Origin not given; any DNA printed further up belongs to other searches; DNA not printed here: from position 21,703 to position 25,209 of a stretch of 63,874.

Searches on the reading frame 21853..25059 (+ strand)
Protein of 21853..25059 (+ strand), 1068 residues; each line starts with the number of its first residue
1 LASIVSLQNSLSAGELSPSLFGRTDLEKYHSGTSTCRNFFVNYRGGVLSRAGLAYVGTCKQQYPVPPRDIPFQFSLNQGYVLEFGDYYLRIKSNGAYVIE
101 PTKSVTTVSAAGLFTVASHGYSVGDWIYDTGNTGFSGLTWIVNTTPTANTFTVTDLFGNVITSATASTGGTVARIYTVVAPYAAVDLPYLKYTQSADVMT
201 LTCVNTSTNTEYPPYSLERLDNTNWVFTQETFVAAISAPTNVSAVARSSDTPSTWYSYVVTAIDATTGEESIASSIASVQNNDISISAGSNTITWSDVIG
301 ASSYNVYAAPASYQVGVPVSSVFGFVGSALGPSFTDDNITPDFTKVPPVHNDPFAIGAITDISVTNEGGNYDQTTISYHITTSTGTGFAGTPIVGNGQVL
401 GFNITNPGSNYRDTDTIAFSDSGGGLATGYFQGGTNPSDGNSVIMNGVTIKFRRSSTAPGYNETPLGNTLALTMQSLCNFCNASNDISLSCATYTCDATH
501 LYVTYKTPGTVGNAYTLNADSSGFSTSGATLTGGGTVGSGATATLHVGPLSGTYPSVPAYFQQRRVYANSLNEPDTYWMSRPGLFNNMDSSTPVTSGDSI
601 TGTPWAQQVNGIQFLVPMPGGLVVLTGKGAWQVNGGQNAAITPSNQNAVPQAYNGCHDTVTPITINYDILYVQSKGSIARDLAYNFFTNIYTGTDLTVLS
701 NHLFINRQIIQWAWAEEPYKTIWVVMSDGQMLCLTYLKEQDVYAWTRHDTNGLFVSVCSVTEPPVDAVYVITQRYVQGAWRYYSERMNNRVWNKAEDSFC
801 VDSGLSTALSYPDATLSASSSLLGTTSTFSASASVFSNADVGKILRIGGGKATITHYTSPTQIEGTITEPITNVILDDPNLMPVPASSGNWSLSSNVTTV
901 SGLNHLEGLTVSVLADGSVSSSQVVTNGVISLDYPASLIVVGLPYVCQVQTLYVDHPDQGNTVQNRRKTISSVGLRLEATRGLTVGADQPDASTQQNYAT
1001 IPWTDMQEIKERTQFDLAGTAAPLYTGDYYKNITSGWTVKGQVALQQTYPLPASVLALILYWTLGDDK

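Call 51: search_protein_families(library=phrogs, proteins=[window:21853-25059:+], max_evalue=0.001)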
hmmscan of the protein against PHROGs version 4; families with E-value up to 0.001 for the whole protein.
window:21853-25059:+ (1068 aa): 5 families
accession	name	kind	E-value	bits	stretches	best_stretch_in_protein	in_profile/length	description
phrog_376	-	tail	2.4e-166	556.2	2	551-1066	293-711/712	tail protein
phrog_15566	-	tail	1.7e-101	341.5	1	537-1063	28-548/552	tail protein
phrog_30010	-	unknown function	3.3e-44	152.5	1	674-942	186-463/517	-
phrog_20269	-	unknown function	4.3e-34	119.1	1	6-249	5-172/374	-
phrog_460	-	connector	0.00028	20.7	1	352-423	224-295/385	head closure Hc2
